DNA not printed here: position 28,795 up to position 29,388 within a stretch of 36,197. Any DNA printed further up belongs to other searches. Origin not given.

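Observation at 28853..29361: GIY-YIG nuclease gene bracketed by five copies of a hairpin-forming repeat unit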

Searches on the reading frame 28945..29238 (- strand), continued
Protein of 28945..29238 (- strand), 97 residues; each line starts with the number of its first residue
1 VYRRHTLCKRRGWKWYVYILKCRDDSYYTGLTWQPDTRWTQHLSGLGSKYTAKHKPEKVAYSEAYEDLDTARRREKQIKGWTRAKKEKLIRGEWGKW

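Call 67: get_annotated_region(hit=H5, flank=1500)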
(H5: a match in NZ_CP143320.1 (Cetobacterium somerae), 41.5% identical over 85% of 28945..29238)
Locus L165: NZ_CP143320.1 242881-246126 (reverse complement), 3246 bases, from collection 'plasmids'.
description: Cetobacterium somerae strain ceto plasmid p1, complete sequence
organism: Cetobacterium somerae (NCBI taxid 188913)
taxonomy: Bacteria; Fusobacteriota; Fusobacteriia; Fusobacteriales; Fusobacteriaceae; Cetobacterium; Cetobacterium somerae
host: -; source: intestine of Yellow Catfish,pure culture; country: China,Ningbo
typing (MOB-suite, as given by PLSDB): non-mobilizable
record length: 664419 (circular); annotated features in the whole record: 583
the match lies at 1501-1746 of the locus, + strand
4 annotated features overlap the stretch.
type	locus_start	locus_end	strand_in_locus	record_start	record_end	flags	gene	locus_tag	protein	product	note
CDS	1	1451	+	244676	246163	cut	galT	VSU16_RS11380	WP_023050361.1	UDP-glucose--hexose-1-phosphate uridylyltransferase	GO:0019388 - galactose catabolic process [Evidence IEA]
CDS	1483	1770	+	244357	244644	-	-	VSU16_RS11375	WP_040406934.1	GIY-YIG nuclease family protein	-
CDS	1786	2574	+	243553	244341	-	-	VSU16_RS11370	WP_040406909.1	TSUP family transporter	-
CDS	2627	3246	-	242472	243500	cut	-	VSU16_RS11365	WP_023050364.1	M42 family metallopeptidase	-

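Call 68: get_annotated_region(hit=H4, flank=1500)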
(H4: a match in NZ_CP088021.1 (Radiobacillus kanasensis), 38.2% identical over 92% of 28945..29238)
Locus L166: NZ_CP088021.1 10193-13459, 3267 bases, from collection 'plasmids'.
description: Radiobacillus kanasensis strain 80 plasmid unnamed, complete sequence
organism: Radiobacillus kanasensis (NCBI taxid 2844358)
taxonomy: Bacteria; Bacillota; Bacilli; Bacillales; Bacillaceae; Radiobacillus; Radiobacillus kanasensis
host: -; source: whole organism,desert soil; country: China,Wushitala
typing (MOB-suite, as given by PLSDB): non-mobilizable
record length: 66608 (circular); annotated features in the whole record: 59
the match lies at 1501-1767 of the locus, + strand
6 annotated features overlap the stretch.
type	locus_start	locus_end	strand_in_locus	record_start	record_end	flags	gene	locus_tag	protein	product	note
CDS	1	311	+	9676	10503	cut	-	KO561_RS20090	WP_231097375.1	stage 0 sporulation family protein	-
CDS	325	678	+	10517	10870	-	yabA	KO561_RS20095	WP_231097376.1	DNA replication initiation control protein YabA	GO:0006260 - DNA replication [Evidence IEA]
CDS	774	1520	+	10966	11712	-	-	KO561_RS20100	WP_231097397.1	tRNA1(Val) (adenine(37)-N6)-methyltransferase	-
CDS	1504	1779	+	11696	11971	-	-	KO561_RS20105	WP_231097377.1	GIY-YIG nuclease family protein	-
CDS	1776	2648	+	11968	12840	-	rsmI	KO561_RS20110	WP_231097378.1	16S rRNA (cytidine(1402)-2'-O)-methyltransferase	GO:0000451 - rRNA 2'-O-methylation [Evidence IEA]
CDS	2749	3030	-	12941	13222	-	-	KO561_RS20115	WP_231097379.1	AbrB/MazE/SpoVT family DNA-binding domain-containing protein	-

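Call 69: get_annotated_region(hit=H2, flank=1500)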
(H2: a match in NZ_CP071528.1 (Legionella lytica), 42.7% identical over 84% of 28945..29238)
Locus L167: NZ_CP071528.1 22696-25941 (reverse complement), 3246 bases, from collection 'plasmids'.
description: Legionella lytica strain PCM 2298 plasmid pLlyPCM2298_1, complete sequence
organism: Legionella lytica (NCBI taxid 96232)
taxonomy: Bacteria; Pseudomonadota; Gammaproteobacteria; Legionellales; Legionellaceae; Legionella; Legionella lytica
host: -; source: Acanthamoeba castellanii,bacterial culture; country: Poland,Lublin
typing (MOB-suite, as given by PLSDB): non-mobilizable
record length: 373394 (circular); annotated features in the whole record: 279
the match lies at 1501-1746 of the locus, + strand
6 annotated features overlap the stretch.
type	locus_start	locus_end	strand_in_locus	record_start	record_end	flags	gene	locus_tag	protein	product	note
CDS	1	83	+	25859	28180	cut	-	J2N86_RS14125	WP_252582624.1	cbb3-type cytochrome c oxidase subunit I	GO:0009060 - aerobic respiration [Evidence IEA]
CDS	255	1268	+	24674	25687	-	-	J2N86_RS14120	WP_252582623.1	methyltransferase domain-containing protein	-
CDS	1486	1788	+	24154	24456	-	-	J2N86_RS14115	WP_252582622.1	GIY-YIG nuclease family protein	-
CDS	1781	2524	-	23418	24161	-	-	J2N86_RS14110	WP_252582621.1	glutaredoxin family protein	-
CDS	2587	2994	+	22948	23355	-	-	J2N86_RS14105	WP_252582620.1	MerR family DNA-binding protein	-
CDS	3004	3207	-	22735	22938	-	-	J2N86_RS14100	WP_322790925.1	GNAT family protein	-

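Call 74: find_encoding_contigs(protein=P0018, flank=2000, max_places=2)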
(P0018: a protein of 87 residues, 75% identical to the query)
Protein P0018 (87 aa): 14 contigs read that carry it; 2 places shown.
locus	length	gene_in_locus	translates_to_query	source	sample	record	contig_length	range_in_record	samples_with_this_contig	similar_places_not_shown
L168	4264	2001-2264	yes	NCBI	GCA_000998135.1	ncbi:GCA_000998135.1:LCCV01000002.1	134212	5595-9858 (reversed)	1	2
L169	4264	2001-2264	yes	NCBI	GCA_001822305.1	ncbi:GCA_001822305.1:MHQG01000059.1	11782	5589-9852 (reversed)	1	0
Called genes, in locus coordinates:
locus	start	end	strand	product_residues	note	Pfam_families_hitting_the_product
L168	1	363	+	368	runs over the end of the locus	PF13439:Glyco_transf_4, PF20706:GT4-conflict, PF00534:Glycos_transf_1, PF13692:Glyco_trans_1_4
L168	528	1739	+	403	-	PF13439:Glyco_transf_4, PF00534:Glycos_transf_1, PF13692:Glyco_trans_1_4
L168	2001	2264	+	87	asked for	PF01541:GIY-YIG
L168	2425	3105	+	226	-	PF01209:Ubie_methyltran, PF03291:mRNA_G-N7_MeTrfase (faint), PF13489:Methyltransf_23, PF07021:MetW (weak), PF13847:Methyltransf_31, PF08241:Methyltransf_11, PF08242:Methyltransf_12, PF13649:Methyltransf_25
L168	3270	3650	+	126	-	PF05635:23S_rRNA_IVP, PF22296:bAvd (weak)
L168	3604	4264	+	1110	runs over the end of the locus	PF21722:Gly_rich_2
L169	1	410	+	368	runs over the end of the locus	PF13439:Glyco_transf_4, PF20706:GT4-conflict, PF00534:Glycos_transf_1, PF13692:Glyco_trans_1_4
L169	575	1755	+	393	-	PF13439:Glyco_transf_4, PF00534:Glycos_transf_1, PF13692:Glyco_trans_1_4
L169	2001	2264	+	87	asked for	PF01541:GIY-YIG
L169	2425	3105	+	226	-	PF01209:Ubie_methyltran, PF03291:mRNA_G-N7_MeTrfase (faint), PF13489:Methyltransf_23, PF07021:MetW (weak), PF13847:Methyltransf_31, PF08241:Methyltransf_11, PF08242:Methyltransf_12, PF13649:Methyltransf_25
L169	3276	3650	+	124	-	PF05635:23S_rRNA_IVP, PF22296:bAvd (weak)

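Call 75: find_encoding_contigs(protein=P0087, flank=2000, max_places=2)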
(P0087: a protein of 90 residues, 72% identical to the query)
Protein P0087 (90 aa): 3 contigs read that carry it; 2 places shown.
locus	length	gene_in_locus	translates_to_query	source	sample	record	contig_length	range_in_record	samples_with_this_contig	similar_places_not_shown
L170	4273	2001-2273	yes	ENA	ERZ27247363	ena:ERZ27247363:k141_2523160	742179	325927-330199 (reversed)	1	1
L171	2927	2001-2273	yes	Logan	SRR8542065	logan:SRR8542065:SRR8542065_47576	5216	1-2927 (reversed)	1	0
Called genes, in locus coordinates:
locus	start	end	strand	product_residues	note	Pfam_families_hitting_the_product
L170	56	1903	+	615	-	-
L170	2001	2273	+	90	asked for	PF01541:GIY-YIG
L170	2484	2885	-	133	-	PF02823:ATP-synt_DE_N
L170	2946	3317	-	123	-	PF05635:23S_rRNA_IVP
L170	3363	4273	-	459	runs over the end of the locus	PF02874:ATP-synt_ab_N, PF00006:ATP-synt_ab, PF22919:ATP-synt_VA_C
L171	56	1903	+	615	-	-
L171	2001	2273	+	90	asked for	PF01541:GIY-YIG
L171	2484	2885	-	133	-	PF02823:ATP-synt_DE_N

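Call 76: find_encoding_contigs(protein=P0032, flank=2000, max_places=2)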
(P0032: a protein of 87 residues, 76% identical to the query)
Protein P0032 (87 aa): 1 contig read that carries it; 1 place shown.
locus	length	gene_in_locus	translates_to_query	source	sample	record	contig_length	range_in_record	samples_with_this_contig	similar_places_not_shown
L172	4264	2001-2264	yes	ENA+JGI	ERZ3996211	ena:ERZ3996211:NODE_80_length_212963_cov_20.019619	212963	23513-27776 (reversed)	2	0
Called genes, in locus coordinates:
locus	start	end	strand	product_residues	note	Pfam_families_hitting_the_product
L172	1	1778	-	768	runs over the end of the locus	PF04932:Wzy_C, PF13432:TPR_16 (faint), PF07719:TPR_2 (faint)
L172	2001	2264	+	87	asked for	PF01541:GIY-YIG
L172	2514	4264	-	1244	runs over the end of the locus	-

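Call 77: find_encoding_contigs(protein=P0045, flank=2000, max_places=2)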
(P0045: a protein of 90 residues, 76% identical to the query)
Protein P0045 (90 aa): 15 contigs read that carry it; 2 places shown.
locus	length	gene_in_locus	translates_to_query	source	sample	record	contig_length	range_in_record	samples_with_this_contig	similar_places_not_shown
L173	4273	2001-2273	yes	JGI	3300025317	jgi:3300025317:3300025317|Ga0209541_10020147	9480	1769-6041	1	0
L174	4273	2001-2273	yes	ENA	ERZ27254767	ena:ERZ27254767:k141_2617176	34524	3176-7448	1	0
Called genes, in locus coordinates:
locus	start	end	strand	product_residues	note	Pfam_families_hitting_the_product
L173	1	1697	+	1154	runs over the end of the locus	?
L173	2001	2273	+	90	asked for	PF01541:GIY-YIG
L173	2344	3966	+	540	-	PF02366:PMT, PF13231:PMT_2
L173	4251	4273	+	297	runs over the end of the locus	PF01471:PG_binding_1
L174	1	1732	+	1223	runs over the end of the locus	PF01471:PG_binding_1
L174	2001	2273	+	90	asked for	PF01541:GIY-YIG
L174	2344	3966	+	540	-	PF02366:PMT, PF13231:PMT_2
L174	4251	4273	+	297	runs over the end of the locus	PF01471:PG_binding_1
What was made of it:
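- The gene is found in many unrelated contexts (calls 74-77).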
